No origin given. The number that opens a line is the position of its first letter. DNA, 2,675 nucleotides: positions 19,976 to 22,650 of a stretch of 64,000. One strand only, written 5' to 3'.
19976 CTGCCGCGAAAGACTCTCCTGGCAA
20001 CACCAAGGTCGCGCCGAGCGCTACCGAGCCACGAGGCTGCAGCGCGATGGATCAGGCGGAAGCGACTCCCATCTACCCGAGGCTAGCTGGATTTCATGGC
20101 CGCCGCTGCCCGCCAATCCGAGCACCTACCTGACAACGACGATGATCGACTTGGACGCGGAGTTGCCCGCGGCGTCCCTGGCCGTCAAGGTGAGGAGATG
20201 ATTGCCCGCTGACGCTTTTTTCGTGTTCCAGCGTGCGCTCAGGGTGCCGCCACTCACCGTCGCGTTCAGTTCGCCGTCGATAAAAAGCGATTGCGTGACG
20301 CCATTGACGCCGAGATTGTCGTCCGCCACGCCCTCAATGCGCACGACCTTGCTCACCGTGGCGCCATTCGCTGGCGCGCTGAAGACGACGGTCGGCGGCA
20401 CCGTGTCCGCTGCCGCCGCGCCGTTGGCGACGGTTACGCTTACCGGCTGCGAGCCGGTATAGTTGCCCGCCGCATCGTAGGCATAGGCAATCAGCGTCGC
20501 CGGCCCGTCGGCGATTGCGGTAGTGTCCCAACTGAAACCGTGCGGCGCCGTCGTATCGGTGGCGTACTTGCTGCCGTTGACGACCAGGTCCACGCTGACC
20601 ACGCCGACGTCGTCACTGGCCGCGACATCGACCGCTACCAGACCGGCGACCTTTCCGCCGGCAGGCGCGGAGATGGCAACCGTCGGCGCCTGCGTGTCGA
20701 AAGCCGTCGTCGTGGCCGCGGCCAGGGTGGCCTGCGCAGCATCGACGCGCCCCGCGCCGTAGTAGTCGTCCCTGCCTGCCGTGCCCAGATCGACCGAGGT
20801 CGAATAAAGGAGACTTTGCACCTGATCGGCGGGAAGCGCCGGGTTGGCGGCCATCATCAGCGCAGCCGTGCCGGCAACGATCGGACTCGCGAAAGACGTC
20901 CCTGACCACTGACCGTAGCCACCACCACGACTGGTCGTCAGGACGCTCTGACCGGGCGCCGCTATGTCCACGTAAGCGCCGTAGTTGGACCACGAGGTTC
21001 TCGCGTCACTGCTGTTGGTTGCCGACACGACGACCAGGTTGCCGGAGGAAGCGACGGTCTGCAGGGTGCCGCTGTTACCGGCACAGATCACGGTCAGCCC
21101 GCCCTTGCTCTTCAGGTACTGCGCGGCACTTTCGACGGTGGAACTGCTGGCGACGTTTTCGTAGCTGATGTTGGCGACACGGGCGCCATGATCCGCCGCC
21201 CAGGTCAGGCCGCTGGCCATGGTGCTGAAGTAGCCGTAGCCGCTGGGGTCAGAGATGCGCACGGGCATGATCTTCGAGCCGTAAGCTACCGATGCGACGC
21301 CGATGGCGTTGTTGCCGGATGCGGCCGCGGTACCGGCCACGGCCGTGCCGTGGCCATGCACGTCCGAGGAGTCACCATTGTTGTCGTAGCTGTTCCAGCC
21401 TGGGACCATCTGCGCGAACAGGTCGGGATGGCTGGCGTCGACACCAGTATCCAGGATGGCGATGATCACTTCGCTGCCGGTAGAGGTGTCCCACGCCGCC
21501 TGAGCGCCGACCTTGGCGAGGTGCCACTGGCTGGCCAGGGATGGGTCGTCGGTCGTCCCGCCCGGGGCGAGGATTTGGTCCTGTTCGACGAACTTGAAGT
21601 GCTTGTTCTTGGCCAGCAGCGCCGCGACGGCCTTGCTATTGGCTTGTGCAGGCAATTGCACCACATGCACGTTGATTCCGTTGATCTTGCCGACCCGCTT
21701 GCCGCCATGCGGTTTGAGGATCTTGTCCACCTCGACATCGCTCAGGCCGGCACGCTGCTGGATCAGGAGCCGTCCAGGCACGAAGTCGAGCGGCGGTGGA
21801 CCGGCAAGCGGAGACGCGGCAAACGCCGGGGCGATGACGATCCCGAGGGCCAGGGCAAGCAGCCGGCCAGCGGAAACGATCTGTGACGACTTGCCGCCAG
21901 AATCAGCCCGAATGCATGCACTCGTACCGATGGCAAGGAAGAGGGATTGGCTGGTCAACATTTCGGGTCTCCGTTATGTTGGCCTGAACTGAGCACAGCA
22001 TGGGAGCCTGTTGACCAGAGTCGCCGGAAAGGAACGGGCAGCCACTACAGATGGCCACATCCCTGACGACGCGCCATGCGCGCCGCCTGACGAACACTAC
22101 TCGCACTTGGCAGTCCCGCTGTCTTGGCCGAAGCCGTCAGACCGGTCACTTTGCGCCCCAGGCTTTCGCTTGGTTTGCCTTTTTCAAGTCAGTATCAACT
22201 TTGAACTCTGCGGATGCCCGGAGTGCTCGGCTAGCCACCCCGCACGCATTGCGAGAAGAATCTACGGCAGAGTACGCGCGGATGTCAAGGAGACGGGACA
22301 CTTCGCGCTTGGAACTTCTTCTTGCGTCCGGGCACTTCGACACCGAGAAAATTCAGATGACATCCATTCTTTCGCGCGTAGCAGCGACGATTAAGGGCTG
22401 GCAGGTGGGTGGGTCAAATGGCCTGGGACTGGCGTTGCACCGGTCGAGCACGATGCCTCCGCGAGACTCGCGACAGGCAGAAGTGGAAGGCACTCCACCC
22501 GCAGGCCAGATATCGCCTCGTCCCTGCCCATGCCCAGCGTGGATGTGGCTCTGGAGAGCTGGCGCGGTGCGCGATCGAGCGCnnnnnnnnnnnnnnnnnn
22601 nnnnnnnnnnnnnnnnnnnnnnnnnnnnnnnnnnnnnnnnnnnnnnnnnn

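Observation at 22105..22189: c-di-GMP-I riboswitch in the leader of the S8 protease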

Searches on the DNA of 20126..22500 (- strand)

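Call 3: search_rna_families(source=window, start=21800, end=22500, threshold=evalue, max_evalue=10, show_alignments=4)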
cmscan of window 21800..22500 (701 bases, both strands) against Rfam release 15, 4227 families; matches with E-value up to 10: 2.
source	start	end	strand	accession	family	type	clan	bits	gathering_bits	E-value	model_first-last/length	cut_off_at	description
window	22105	22188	-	RF03167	c-di-GMP-I-GGC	Cis-reg; riboswitch;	CL00126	62.3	59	2.8e-14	1-80/80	no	c-di-GMP-I-GGC riboswitch aptamer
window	22175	22223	+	RF02147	MEG8_3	Gene; lncRNA;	-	13.9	40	0.74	1-66/66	no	Maternally expressed 8 exon 3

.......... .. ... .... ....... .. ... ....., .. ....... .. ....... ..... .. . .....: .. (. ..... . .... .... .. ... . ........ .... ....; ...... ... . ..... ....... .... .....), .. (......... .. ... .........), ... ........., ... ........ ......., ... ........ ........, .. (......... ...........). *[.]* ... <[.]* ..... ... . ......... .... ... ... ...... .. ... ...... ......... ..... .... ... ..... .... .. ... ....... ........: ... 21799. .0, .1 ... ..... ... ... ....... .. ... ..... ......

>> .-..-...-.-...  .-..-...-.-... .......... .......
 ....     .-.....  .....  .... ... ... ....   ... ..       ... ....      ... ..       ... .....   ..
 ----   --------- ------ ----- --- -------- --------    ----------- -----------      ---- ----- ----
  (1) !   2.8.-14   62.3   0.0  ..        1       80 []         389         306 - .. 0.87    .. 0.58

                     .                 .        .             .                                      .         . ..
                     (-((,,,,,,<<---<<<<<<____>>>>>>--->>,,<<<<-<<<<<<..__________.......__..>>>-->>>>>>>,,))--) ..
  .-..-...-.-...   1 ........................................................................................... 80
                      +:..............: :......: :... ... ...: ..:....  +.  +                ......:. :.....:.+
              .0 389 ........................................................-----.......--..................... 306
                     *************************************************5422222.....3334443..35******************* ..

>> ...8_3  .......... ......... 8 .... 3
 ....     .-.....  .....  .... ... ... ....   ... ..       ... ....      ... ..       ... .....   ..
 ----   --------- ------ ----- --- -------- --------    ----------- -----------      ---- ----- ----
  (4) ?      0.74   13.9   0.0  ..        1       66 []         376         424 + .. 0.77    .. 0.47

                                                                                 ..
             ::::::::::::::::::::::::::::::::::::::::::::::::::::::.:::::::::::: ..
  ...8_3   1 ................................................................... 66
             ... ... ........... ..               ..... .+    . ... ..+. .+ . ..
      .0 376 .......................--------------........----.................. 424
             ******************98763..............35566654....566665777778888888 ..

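Call 23: search_rna_families(sources=[L036, L037, L038, L039, L040], threshold=gathering)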
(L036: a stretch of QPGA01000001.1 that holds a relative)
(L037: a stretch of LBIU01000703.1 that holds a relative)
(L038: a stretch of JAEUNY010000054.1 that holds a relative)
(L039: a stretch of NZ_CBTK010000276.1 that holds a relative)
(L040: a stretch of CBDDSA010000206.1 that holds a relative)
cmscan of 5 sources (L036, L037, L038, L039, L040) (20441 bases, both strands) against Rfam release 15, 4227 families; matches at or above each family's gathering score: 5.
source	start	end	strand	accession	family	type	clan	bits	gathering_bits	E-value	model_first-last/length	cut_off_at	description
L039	1223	1309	+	RF01051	c-di-GMP-I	Cis-reg; riboswitch;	CL00126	80.7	35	8.6e-15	1-87/87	no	c-di-GMP-I riboswitch aptamer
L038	1299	1383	+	RF01051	c-di-GMP-I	Cis-reg; riboswitch;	CL00126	72.1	35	1.1e-12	1-87/87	no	c-di-GMP-I riboswitch aptamer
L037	77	160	+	RF03167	c-di-GMP-I-GGC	Cis-reg; riboswitch;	CL00126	65.9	59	7.6e-14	1-80/80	no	c-di-GMP-I-GGC riboswitch aptamer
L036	1273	1356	+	RF03167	c-di-GMP-I-GGC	Cis-reg; riboswitch;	CL00126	64.4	59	2.1e-13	1-80/80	no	c-di-GMP-I-GGC riboswitch aptamer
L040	427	511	+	RF01051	c-di-GMP-I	Cis-reg; riboswitch;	CL00126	59.7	35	1.2e-09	1-87/87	no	c-di-GMP-I riboswitch aptamer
